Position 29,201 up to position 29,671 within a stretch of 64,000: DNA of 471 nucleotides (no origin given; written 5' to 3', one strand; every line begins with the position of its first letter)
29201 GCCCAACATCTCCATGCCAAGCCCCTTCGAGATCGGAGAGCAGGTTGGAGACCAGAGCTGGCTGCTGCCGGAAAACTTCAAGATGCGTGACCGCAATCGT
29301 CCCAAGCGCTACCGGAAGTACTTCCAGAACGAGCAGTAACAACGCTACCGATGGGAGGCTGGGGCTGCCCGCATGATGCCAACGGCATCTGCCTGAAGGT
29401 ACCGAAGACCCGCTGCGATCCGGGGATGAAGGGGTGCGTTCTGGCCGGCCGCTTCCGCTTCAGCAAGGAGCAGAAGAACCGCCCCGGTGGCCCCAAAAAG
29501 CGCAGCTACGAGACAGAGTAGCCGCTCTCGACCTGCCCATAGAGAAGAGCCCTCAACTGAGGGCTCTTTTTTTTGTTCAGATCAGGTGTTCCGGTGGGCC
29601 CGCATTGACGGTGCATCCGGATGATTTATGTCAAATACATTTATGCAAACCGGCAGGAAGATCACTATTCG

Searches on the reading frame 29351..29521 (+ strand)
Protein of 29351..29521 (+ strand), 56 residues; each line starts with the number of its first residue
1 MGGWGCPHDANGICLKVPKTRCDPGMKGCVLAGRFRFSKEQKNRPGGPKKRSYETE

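Call 5: search_protein_families(library=pfam, proteins=[window:29351-29521:+], max_evalue=0.01)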
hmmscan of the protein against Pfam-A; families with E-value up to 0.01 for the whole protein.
window:29351-29521:+ (56 aa): 0 families

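Call 6: search_protein_families(library=ncbifam, proteins=[window:29351-29521:+], max_evalue=1)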
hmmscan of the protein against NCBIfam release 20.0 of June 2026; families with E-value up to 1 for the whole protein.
window:29351-29521:+ (56 aa): 0 families

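Call 36: find_homologous_proteins(query=window:29351-29518:+, max_evalue=0.01)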
Query window:29351-29518:+ (56 aa): 105 proteins with E <= 0.01 among 105 candidates.
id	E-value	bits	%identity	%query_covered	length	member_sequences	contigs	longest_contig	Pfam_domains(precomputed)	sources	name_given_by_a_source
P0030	1.0e-28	116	89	100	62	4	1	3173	-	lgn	-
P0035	1.7e-27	112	86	100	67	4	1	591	-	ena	-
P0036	5.8e-27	110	82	100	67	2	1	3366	-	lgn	-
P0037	1.7e-26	109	84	100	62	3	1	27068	-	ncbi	-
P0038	3.3e-26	108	85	96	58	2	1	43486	-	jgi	-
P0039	1.5e-22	96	86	88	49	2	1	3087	-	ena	-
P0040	2.4e-22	96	78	96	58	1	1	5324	-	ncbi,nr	ncbi:MAG: hypothetical protein ISR71_05900 [Gammaproteobacteria bacterium]|nr:hypothetical protein [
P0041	1.8e-21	93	71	100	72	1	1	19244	-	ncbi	-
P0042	6.0e-20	88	74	96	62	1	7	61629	-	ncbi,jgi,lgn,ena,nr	ncbi:MAG: hypothetical protein HN842_00510 [Gammaproteobacteria bacterium]|jgi:hypothetical protein|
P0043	2.7e-19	86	73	93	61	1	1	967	-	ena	-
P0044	5.3e-19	85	70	100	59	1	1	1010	-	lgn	-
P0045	6.1e-19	85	70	91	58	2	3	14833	-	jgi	-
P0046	6.8e-19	85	71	93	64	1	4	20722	-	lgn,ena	-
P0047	7.9e-19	85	68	100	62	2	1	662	-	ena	-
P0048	2.1e-18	83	69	96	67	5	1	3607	-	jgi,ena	-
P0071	4.0e-14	70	65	77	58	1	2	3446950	-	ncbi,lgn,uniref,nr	ncbi:hypothetical protein [Candidatus Reidiella endopervernicosa]|uniref:Uncharacterized protein n=1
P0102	5.1e-13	66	69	80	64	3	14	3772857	-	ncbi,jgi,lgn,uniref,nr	ncbi:hypothetical protein [Sideroxydans sp. CL21]|jgi:hypothetical protein|uniref:hypothetical prote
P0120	5.8e-12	63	52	96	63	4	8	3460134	-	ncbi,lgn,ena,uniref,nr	ncbi:hypothetical protein M911_07270 [Ectothiorhodospira haloalkaliphila]|uniref:Uncharacterized pro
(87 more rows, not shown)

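Call 37: find_encoding_contigs(protein=P0120, flank=5000, max_places=2)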
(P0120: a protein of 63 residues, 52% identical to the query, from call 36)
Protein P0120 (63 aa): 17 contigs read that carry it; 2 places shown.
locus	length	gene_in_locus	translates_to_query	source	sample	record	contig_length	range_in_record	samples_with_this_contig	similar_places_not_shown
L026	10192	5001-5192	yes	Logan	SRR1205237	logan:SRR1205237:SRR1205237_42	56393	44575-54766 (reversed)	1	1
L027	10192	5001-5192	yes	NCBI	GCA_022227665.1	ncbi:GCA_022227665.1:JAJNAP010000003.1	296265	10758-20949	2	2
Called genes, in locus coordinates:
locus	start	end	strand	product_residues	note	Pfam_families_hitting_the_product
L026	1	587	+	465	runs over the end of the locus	PF01654:Cyt_bd_oxida_I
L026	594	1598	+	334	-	PF02322:Cyt_bd_oxida_II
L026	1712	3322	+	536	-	PF00664:ABC_membrane, PF02463:SMC_N (faint), PF00005:ABC_tran, PF13304:AAA_21 (weak)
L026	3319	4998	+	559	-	PF00664:ABC_membrane, PF00005:ABC_tran, PF13304:AAA_21 (faint)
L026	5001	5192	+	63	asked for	-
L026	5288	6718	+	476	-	PF02812:ELFV_dehydrog_N, PF00208:ELFV_dehydrog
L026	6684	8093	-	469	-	PF21337:Peptidase_M17_N_1, PF00883:Peptidase_M17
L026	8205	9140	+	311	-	PF00005:ABC_tran, PF13304:AAA_21 (weak)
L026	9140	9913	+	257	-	PF01061:ABC2_membrane, PF12698:ABC2_membrane_3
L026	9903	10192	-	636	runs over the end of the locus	PF03924:CHASE, PF08448:PAS_4 (weak), PF00990:GGDEF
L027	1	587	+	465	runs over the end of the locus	PF01654:Cyt_bd_oxida_I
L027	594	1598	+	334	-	PF02322:Cyt_bd_oxida_II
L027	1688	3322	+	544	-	PF00664:ABC_membrane, PF02463:SMC_N (faint), PF00005:ABC_tran, PF13304:AAA_21 (weak)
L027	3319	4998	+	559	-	PF00664:ABC_membrane, PF00005:ABC_tran, PF13304:AAA_21 (faint)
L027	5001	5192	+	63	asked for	-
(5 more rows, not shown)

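Call 38: find_encoding_contigs(protein=P0102, flank=5000, max_places=2)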
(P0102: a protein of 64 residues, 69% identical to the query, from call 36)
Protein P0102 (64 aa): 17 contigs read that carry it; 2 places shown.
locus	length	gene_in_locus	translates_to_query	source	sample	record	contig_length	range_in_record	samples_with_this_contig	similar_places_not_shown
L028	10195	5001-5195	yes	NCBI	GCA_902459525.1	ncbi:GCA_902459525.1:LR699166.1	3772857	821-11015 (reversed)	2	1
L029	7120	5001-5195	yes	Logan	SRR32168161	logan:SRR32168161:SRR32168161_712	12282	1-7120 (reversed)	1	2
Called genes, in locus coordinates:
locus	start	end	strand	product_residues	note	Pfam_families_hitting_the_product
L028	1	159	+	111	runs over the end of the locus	PF02021:UPF0102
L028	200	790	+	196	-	PF13580:SIS_2, PF01380:SIS (weak)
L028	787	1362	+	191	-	PF04972:BON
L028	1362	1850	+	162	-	PF01467:CTP_transf_like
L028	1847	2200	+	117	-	PF06155:GBBH-like_N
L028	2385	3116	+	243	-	PF01209:Ubie_methyltran, PF13489:Methyltransf_23, PF13847:Methyltransf_31, PF08241:Methyltransf_11, PF08242:Methyltransf_12, PF13649:Methyltransf_25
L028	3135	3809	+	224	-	-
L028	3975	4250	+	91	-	-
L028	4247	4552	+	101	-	PF05016:ParE_toxin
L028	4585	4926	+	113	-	PF08274:Zn_Ribbon_YjdM, PF03831:YjdM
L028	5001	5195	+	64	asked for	-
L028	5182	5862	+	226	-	PF00849:PseudoU_synth_2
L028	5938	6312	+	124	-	-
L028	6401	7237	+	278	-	PF04280:Tim44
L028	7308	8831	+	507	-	PF03109:ABC1, PF27536:UbiB_helical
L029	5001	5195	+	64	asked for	-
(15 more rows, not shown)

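Call 39: find_encoding_contigs(protein=P0071, flank=5000, max_places=2)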
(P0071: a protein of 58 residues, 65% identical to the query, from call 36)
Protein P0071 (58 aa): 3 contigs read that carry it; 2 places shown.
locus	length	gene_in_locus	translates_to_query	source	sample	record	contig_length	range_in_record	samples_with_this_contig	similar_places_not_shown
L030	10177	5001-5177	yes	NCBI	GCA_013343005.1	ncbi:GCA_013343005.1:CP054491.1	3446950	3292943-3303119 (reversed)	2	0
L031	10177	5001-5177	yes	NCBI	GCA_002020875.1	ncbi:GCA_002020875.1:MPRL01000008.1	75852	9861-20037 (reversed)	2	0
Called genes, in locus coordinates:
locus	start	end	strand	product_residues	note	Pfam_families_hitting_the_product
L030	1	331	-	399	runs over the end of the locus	PF05940:NnrS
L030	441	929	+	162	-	-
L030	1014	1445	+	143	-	PF20134:DUF6524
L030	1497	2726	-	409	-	PF00571:CBS (faint), PF01769:MgtE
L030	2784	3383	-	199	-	-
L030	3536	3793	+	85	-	PF00462:Glutaredoxin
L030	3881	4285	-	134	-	-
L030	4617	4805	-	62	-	-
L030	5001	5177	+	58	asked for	-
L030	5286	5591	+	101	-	-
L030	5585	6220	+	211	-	PF23023:Anti-Pycsar_Apyc1 (weak), PF00753:Lactamase_B, PF19583:ODP (faint)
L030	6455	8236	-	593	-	PF00270:DEAD, PF04851:ResIII (weak), PF00271:Helicase_C, PF25399:DeaD_dimer, PF03880:DbpA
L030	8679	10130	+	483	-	PF13435:Cytochrome_C554 (faint), PF14522:Cytochrome_C7 (faint), PF14537:Cytochrom_c3_2 (faint), PF09699:Paired_CXXCH_1 (faint), PF13447:Multi-haem_cyto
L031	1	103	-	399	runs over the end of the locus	PF05940:NnrS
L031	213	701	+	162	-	-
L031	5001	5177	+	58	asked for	-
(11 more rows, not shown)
